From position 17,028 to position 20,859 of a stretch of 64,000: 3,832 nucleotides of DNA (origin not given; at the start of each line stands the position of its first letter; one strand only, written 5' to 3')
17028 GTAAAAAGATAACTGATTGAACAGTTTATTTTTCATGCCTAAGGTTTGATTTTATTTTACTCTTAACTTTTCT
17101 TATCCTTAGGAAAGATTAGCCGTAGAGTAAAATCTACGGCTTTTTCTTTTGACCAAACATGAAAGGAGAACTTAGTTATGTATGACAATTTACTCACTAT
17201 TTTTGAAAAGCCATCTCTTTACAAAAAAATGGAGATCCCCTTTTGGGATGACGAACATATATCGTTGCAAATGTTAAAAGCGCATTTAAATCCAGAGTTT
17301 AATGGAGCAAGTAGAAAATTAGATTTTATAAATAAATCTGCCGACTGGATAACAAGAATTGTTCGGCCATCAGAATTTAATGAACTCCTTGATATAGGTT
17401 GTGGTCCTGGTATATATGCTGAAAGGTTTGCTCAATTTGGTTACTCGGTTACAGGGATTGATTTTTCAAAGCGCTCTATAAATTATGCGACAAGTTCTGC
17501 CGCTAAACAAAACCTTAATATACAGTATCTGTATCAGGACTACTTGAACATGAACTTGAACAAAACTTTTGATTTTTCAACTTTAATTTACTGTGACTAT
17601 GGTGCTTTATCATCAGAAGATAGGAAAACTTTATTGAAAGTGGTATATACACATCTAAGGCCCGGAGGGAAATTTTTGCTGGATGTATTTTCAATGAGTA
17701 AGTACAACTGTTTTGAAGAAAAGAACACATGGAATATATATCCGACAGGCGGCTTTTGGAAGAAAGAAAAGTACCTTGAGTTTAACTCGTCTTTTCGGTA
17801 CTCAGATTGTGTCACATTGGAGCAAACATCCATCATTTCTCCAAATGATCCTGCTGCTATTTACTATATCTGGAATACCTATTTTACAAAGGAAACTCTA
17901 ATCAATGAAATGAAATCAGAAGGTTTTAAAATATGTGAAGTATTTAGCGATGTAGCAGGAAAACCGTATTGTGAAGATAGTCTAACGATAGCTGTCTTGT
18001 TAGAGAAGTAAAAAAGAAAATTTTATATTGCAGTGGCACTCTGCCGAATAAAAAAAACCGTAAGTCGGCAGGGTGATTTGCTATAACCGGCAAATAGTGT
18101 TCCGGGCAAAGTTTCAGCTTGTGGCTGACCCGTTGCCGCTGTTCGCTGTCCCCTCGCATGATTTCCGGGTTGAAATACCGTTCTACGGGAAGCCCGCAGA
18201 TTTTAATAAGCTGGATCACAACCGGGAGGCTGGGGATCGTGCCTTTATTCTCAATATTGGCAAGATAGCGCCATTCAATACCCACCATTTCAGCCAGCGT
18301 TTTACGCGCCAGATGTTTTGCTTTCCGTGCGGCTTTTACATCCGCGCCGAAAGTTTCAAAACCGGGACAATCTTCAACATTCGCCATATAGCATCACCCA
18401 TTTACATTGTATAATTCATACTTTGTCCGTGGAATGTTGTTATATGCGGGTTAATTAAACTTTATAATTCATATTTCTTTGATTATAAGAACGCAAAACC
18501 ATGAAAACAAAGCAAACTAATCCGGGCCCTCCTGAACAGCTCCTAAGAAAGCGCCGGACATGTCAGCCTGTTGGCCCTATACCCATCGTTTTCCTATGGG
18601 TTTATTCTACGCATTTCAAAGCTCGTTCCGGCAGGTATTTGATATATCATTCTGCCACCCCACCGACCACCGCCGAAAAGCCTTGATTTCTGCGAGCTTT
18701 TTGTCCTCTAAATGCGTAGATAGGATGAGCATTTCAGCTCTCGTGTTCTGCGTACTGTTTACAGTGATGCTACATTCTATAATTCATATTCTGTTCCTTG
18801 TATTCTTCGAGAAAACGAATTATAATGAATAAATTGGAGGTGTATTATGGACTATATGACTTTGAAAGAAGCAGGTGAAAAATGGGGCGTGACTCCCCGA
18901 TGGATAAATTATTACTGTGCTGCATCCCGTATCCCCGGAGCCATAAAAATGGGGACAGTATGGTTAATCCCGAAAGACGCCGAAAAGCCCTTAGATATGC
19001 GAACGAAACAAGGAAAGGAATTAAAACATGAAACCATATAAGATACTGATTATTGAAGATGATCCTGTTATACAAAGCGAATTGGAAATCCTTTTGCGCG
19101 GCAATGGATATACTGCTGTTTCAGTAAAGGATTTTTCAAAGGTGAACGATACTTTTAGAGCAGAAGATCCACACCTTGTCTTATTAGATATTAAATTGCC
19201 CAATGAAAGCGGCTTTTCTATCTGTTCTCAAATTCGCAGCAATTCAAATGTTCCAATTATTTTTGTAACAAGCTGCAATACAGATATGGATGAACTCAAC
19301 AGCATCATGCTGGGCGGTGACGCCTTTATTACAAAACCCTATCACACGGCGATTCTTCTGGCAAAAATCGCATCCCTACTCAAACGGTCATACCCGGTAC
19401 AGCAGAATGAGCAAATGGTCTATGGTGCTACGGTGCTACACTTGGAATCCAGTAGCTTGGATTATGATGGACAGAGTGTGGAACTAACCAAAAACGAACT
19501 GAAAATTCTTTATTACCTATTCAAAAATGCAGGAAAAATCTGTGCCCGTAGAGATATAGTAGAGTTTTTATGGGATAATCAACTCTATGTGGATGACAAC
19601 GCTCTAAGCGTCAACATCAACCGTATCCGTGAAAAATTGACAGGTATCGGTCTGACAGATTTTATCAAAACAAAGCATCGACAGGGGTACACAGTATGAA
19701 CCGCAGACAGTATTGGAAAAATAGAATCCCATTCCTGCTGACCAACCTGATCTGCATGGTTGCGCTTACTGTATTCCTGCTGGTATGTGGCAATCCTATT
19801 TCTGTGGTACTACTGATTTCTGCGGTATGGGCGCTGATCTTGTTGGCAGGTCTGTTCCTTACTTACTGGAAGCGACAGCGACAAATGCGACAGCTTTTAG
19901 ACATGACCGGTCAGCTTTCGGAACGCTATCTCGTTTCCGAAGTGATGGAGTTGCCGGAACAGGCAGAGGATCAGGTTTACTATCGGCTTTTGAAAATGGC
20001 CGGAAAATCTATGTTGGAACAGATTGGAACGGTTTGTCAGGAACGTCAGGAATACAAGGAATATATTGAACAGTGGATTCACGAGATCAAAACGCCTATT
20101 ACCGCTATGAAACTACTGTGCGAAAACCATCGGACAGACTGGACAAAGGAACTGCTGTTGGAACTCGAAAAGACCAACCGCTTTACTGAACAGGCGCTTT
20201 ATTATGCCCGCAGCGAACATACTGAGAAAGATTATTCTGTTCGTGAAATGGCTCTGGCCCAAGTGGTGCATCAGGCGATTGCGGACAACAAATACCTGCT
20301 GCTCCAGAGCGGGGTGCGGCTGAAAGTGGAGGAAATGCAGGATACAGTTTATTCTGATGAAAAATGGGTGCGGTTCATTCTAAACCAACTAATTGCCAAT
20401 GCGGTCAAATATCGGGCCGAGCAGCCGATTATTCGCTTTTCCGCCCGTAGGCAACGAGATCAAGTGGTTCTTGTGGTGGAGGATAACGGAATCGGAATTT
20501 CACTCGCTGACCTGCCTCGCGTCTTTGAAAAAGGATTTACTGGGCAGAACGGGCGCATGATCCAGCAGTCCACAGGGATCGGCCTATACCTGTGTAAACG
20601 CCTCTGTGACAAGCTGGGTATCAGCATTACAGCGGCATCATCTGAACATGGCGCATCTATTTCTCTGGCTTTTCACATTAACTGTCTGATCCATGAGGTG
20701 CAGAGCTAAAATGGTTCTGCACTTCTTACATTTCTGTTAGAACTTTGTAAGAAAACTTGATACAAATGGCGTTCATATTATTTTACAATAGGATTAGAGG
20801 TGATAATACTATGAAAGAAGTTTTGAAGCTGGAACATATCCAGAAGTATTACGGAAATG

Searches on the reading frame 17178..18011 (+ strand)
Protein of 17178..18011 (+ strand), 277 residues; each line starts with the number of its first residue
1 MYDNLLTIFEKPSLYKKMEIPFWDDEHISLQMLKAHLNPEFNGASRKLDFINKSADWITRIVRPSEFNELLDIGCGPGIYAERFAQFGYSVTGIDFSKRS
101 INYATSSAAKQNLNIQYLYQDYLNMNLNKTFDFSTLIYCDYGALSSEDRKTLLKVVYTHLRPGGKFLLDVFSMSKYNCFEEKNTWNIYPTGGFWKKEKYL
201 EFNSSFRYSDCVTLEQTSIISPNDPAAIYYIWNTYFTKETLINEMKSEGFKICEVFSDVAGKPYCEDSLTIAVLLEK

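Call 17: search_protein_families(library=pfam, proteins=[window:17178-18011:+], max_evalue=0.001)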
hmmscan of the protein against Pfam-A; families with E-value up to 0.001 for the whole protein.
window:17178-18011:+ (277 aa): 10 families
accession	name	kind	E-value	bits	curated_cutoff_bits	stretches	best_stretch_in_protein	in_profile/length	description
PF13649.12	Methyltransf_25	-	1.2e-18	68.1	27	1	71-164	2-97/97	Methyltransferase domain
PF08241.18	Methyltransf_11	-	2.1e-14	54.4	21.2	1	71-167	1-94/95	Methyltransferase domain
PF13489.12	Methyltransf_23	-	8.4e-12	45.6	27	1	55-253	10-162/164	Methyltransferase domain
PF13847.12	Methyltransf_31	-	1.3e-11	44.8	27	1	69-172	6-113/145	Methyltransferase domain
PF08242.18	Methyltransf_12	-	1.2e-09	39.3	30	1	71-166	1-98/98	Methyltransferase domain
PF03848.20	TehB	-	4.7e-08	33.1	20.4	1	60-174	27-137/193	Tellurite resistance protein TehB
PF01209.24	Ubie_methyltran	-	2.7e-07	30.6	20.1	1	57-188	38-169/233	ubiE/COQ5 methyltransferase family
PF02353.26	CMAS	-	1.7e-06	28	27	1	68-183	64-179/273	Mycolic acid cyclopropane synthetase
PF05401.17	NodS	-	2.4e-05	24.7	24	1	63-167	40-143/201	Nodulation protein S (NodS)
PF05175.20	MTS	-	4.3e-05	23.7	23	1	66-133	31-101/170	Methyltransferase small domain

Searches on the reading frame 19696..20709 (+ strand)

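Call 17: search_protein_families(library=pfam, proteins=[window:19696-20709:+], max_evalue=0.001)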
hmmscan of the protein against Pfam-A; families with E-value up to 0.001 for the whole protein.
window:19696-20709:+ (337 aa): 4 families
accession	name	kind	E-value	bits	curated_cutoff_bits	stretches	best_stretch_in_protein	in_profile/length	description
PF02518.31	HATPase_c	-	2.7e-19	70.1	26.4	1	221-325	2-106/111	Histidine kinase-, DNA gyrase B-, and HSP90-like ATPase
PF08463.15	EcoEI_R_C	-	5.5e-05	23.8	24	1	118-237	1-121/163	EcoEI R protein C-terminal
PF13581.12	HATPase_c_2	-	5.7e-05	23.6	27.4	1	225-311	32-114/127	Histidine kinase-like ATPase domain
PF13589.12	HATPase_c_3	-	0.00027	21.4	25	1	229-301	7-81/137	Histidine kinase-, DNA gyrase B-, and HSP90-like ATPase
